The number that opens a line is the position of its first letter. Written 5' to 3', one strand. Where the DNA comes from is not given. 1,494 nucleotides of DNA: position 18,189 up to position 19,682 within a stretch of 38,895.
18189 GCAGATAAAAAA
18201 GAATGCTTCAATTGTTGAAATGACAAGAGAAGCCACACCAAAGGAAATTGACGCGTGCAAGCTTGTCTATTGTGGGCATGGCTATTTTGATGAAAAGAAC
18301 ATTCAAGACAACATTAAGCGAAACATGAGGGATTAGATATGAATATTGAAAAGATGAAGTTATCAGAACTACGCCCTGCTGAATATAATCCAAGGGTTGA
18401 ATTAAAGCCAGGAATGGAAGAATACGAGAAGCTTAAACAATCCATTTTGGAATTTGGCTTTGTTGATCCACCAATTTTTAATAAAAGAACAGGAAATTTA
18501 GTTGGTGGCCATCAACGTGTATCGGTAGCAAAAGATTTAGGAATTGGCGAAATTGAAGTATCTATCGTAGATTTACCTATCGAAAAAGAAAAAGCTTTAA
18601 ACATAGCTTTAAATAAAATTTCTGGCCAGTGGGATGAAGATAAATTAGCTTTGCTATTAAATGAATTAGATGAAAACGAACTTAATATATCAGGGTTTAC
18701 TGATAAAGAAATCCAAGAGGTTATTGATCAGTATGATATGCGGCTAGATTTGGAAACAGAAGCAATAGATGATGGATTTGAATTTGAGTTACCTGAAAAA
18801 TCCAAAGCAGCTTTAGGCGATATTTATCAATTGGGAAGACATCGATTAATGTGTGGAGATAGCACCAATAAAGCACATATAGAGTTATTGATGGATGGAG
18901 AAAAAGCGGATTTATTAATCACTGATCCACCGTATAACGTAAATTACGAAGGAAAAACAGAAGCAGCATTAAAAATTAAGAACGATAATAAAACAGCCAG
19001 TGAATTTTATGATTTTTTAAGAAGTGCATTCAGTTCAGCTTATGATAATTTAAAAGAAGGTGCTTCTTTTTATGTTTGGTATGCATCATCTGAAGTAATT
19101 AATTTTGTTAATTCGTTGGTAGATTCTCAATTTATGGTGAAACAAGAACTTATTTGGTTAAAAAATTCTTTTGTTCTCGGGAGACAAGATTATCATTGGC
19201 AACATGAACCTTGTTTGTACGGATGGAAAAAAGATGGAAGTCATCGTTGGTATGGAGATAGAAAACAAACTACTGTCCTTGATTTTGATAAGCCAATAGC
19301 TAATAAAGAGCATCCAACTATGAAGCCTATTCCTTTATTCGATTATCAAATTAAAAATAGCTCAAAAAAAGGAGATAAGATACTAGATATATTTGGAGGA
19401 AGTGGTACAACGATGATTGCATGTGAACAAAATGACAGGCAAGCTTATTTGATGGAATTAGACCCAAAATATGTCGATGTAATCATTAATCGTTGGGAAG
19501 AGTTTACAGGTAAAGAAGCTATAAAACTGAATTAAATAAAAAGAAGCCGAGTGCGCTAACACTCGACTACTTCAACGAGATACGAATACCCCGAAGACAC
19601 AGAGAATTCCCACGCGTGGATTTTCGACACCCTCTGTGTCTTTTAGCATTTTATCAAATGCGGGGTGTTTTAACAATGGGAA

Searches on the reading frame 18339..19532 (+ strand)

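Call 36: search_protein_families(library=pfam, proteins=[window:18339-19532:+], max_evalue=0.01)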
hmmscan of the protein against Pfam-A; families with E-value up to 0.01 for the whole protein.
window:18339-19532:+ (398 aa): 3 families
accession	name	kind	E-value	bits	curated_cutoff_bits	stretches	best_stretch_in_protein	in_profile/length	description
PF01555.25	N6_N4_Mtase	-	6.3e-27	95.4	26.7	1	191-382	2-219/221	DNA methylase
PF02195.25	ParB_N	-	0.00057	20.3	26.3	1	2-90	2-89/95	ParB N-terminal domain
PF03602.21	Cons_hypoth95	-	0.00082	19.5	24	0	338-391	35-89/182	Conserved hypothetical protein 95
